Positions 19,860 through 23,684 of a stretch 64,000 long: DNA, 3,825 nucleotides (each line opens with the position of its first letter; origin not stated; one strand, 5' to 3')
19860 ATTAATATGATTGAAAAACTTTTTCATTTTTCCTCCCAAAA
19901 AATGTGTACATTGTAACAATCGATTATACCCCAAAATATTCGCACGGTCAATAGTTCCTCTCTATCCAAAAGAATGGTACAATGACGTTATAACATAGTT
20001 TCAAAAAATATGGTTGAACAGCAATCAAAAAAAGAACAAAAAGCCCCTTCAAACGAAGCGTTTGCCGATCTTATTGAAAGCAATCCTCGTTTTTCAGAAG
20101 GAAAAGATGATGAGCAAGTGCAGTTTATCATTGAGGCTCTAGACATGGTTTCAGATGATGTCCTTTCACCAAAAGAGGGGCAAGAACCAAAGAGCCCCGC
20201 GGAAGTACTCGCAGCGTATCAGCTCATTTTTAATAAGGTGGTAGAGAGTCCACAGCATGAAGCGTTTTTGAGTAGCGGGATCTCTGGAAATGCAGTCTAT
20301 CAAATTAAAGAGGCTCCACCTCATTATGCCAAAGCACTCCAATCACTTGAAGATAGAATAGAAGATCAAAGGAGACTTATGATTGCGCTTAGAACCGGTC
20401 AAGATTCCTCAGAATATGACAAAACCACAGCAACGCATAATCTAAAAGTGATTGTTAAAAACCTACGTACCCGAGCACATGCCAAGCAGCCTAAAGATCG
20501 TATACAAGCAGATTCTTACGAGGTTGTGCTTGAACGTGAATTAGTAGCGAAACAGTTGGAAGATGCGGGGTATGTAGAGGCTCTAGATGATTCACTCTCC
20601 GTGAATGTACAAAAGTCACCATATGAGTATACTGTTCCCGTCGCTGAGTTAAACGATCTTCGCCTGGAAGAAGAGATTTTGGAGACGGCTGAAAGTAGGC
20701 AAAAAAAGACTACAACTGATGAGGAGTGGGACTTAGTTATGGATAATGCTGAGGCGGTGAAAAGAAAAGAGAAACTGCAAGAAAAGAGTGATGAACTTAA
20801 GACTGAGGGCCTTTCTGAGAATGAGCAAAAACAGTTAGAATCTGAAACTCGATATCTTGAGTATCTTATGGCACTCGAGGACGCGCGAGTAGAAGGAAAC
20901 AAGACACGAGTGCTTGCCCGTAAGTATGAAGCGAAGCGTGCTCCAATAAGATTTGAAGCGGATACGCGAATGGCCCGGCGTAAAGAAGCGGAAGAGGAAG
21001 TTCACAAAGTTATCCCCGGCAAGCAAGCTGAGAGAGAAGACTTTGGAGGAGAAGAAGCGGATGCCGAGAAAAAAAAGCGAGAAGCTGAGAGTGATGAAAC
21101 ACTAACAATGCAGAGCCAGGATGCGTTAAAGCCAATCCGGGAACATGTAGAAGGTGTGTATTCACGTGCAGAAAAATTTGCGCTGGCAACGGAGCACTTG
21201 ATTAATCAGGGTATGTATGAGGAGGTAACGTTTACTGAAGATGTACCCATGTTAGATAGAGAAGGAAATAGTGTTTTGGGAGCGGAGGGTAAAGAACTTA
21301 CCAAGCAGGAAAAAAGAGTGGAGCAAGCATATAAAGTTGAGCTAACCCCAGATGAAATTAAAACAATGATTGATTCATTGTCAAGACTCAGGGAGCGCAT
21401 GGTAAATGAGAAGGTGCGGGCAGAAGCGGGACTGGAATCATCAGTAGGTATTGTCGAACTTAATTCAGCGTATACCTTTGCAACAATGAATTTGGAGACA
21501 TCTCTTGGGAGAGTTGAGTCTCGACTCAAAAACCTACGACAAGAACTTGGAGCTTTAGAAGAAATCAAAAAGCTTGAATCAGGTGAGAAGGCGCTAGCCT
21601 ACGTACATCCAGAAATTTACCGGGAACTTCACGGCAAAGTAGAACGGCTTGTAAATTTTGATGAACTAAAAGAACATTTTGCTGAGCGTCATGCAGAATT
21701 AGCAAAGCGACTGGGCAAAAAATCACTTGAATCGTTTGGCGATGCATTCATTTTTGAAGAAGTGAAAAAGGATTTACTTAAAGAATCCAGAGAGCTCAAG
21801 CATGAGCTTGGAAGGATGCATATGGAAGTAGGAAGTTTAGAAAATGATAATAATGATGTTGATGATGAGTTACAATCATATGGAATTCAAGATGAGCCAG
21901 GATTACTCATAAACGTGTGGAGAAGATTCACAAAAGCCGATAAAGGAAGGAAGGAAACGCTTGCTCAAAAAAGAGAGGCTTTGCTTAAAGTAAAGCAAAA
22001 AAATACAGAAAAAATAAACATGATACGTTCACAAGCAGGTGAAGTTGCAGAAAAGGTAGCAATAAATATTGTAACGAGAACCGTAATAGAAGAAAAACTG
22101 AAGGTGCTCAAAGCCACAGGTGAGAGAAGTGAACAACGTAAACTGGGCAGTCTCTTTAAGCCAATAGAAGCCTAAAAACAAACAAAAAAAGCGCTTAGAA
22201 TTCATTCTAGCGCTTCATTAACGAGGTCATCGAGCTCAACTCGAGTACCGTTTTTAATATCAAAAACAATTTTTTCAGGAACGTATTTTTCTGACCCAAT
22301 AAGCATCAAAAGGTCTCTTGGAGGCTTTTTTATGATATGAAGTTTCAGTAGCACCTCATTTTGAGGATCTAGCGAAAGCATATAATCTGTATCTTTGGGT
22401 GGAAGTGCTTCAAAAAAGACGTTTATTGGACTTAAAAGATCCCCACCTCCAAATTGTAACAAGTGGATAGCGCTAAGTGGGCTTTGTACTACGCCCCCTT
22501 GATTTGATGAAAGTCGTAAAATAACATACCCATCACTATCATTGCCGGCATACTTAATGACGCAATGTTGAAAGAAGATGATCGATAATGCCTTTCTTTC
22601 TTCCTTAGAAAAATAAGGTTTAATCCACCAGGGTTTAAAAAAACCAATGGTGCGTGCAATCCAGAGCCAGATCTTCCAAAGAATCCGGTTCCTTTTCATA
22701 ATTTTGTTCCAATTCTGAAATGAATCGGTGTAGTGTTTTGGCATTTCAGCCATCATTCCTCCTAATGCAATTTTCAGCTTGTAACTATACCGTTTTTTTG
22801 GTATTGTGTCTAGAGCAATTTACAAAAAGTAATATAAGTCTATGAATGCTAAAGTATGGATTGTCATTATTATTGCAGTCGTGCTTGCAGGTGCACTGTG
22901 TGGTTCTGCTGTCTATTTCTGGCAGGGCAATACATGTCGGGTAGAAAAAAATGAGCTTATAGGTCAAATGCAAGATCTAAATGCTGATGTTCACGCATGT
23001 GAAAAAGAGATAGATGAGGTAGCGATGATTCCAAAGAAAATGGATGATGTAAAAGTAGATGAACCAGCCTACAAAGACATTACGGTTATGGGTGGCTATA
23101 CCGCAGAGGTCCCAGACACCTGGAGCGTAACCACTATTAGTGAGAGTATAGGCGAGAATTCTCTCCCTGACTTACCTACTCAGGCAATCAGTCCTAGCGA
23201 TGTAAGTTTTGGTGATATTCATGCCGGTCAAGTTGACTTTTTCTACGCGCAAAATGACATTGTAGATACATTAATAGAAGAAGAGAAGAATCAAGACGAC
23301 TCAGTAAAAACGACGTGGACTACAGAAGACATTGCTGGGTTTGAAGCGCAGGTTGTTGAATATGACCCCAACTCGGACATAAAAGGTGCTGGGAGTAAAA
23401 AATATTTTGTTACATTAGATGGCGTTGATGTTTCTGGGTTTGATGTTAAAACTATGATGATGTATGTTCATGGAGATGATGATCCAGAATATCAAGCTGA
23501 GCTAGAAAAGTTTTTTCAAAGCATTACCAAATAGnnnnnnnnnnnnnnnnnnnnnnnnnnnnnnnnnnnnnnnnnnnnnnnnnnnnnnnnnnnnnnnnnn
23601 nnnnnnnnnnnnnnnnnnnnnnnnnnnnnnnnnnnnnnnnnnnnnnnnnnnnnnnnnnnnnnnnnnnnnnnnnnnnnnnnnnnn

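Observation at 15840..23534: A 7.7-kb block of seven lineage-specific ORFs splits the universally conserved rpsL-rpsG | fusA-tuf (str) operon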

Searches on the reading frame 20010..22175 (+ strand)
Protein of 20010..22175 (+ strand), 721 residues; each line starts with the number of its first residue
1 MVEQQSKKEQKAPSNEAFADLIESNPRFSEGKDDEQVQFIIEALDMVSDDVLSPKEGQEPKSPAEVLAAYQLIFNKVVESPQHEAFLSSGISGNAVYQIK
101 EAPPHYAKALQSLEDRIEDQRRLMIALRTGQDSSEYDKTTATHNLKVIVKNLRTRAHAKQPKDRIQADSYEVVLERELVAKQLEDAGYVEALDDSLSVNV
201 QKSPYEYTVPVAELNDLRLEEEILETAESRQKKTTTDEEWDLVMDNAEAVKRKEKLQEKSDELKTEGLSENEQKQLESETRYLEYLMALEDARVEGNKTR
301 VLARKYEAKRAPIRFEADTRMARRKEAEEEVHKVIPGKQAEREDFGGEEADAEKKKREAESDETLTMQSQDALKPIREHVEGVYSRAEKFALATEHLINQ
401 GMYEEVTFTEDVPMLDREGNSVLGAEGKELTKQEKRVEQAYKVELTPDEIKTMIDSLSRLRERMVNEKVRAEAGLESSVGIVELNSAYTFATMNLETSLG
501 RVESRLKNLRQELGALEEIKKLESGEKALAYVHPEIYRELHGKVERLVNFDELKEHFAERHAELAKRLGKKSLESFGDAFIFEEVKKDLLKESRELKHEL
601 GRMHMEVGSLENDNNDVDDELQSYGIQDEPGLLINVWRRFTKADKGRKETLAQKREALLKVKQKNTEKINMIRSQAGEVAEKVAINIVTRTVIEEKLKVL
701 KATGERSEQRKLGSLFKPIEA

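Call 6: search_protein_families(library=pfam, proteins=[window:20010-22175:+], max_evalue=1)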
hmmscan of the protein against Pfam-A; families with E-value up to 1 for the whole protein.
window:20010-22175:+ (721 aa): 1 family
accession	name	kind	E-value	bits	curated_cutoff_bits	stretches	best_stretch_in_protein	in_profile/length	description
PF05377.16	FlaC_arch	-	0.092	13.6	27.8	0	595-622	4-31/55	Flagella accessory protein C (FlaC)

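Call 13: find_homologous_proteins(query=window:20010-22175:+)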
Query window:20010-22175:+ (721 aa): 1 proteins with E <= 0.001 among 8000 candidates.
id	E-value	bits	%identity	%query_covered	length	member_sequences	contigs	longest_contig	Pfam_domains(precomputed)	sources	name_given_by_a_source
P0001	0.0e+0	1519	100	100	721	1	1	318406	-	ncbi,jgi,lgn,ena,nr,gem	ncbi:hypothetical protein KKH43_03990 [Patescibacteria group bacterium]|nr:hypothetical protein [Pat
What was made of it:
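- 20010..22175 (+): o721: acidic (pI 5.16), helix-rich cytoplasmic protein. It is a member of the long helical protein family. The conserved core is about residues 431-540. It has no homologue other than itself in the word-indexed search of 5.8 billion proteins (call 13).
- The 721-aa protein has no homologue other than itself in a word-indexed search of 5.8 billion proteins (call 13).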

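Call 37: search_protein_families(library=ncbifam, proteins=[window:20010-22175:+], max_evalue=0.1)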
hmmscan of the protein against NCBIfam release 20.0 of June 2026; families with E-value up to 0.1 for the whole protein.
window:20010-22175:+ (721 aa): 0 families

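Call 38: search_protein_families(library=phrogs, proteins=[window:20010-22175:+], max_evalue=0.01)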
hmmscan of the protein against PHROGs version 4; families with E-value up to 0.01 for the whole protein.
window:20010-22175:+ (721 aa): 0 families

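Call 39: search_protein_families(library=padloc, proteins=[window:20010-22175:+], max_evalue=0.01)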
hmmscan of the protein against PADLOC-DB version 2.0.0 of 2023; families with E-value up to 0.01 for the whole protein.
window:20010-22175:+ (721 aa): 0 families

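Call 81: predict_structure(protein=window:20010-22175:+)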
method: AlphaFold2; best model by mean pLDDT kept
length: 721 residues; sequences in the alignment: 1
mean_pLDDT: 49.0   pTM: 0.24
mean pLDDT of the five models: 49.0, 45.2, 42.9, 41.7, 37.9
residues with pLDDT >= 90: 0; 70-90: 54; 50-70: 254; < 50: 413
segments of 3 or more residues with pLDDT < 50: 1-32, 46-48, 50-56, 58-67, 69-74, 76-114, 116-118, 123-128, 130-136, 155-161, 187-240, 242-244, 310-316, 330-351, 353-355, 360-372, 395-416, 419-445, 512-586, 603-618, 620-649
pLDDT, mean of each block of 10 residues (from residue 1): 29 41 43 47 49 45 48 48 44 34 37 47 47 46 54 45 56 61 50 32 29 34 35 39 55 72 64 74 72 61 53 47 57 32 33 46 42 56 61 49 30 42 41 40 49 71 71 58 68 66 57 42 34 40 36 42 42 37 48 53 46 42 39 41 41 58 65 56 59 68 72 60 41
secondary structure, 60 per line:
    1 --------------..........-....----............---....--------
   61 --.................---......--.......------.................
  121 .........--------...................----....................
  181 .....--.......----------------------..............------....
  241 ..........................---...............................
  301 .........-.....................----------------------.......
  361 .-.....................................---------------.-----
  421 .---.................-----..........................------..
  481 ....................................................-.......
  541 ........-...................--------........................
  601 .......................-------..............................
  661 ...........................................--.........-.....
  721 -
elements in order (helices of 4 or more, strands of 3 or more residues): H15-24 H26-29 H34-45 H49-52 H63-79 H83-88 H91-97 H104-129 H138-156 H161-185 H188-194 H217-230 H237-266 H270-309 H311-331 H354-361 H363-399 H425-441 H447-472 H479-532 H534-548 H550-568 H577-623 H631-703 H706-714 H716-720
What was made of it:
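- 20010..22175 (+): The single-sequence AF2 model is nearly all helix but has low confidence, pLDDT 49 (call 81).
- On Coiled-coil-rich / intermediate-filament-like cytoskeletal proteins, for o665 and o721: The AF2 model shows long helices but has low confidence, pLDDT 49 (call 81).
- Tried and rejected: The single-sequence model of o721 was too poor to use for a fold search (call 81).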

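Call 84: search_solved_structures(query=A4, max_evalue=1)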
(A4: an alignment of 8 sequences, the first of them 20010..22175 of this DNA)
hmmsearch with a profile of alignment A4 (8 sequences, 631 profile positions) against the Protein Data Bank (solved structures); distinct sequences matched with E-value up to 1: 0.
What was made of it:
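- Closest known: Bacterial coiled-coil-rich, intermediate-filament-like proteins. Different: There is no sequence match to any Pfam or PDB entry (calls 6, 84).
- There is no similarity to any ribosomal or translation-factor family (calls 6, 37, 84).
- Tried and rejected: A profile of the helical family found nothing in the PDB (call 84).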

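Call 87: search_dna_similar(query=window:20010-22175:+, collection=phages, mode=protein, max_evalue=0.001, max_rows=5)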
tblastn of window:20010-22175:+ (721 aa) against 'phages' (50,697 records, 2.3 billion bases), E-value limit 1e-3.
No match.
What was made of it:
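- On Genomic island / mobile element: No phage match (call 87).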

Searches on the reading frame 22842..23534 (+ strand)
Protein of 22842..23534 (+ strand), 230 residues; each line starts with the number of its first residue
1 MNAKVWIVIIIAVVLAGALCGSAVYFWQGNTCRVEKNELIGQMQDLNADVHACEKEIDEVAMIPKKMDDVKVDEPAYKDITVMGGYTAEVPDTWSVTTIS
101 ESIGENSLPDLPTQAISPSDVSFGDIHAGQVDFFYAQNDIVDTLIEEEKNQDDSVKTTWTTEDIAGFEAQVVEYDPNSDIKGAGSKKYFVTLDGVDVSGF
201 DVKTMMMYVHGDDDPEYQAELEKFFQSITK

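Call 6: search_protein_families(library=pfam, proteins=[window:22842-23534:+], max_evalue=1)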
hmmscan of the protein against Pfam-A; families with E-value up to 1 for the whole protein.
window:22842-23534:+ (230 aa): 2 families
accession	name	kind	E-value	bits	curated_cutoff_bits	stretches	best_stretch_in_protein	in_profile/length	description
PF06305.16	LapA_dom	-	0.071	13.5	28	1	7-50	20-63/64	Lipopolysaccharide assembly protein A domain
PF11582.13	DUF3240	-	0.15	12.6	21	1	138-186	17-60/102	Protein of unknown function (DUF3240)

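Call 37: search_protein_families(library=ncbifam, proteins=[window:22842-23534:+], max_evalue=0.1)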
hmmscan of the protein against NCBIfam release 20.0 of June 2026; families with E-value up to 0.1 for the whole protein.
window:22842-23534:+ (230 aa): 0 families

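Call 38: search_protein_families(library=phrogs, proteins=[window:22842-23534:+], max_evalue=0.01)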
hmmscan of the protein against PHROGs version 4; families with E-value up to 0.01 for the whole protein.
window:22842-23534:+ (230 aa): 2 families
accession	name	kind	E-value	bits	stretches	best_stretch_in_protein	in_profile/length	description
phrog_7584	-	lysis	0.0022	19.4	1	10-52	13-52/166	Rz-like spanin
phrog_8263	-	unknown function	0.0076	17.2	0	1-74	5-80/197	-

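Call 39: search_protein_families(library=padloc, proteins=[window:22842-23534:+], max_evalue=0.01)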
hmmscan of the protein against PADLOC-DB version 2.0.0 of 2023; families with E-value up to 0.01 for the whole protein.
window:22842-23534:+ (230 aa): 0 families

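Call 85: search_solved_structures(query=window:22842-23534:+, max_evalue=1)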
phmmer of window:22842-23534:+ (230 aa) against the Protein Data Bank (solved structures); distinct sequences matched with E-value up to 1: 4.
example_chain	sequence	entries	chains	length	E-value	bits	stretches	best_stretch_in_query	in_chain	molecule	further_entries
7see_A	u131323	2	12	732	0.83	12.2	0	80-134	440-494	MCE family protein, Intermembrane transport protein YebT chimera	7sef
1tgl_A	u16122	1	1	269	0.97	12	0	105-194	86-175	TRIACYL-GLYCEROL ACYLHYDROLASE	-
4tgl_A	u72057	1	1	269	0.97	12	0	105-194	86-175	TRIACYL-GLYCEROL ACYLHYDROLASE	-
5tgl_A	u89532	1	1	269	0.98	12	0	105-194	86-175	LIPASE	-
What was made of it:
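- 22842..23534 (+): o230: acidic protein (pI 4.12) anchored in the membrane by its N-terminus. It belongs to the variable tail of the block. No family or PDB match passes a curated cut-off; only weak, sub-threshold hits at the N-terminal helix (Pfam LapA_dom E 0.07; PHROG Rz-like spanin E 0.002) and PDB E about 1 (calls 6, 38, 85).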
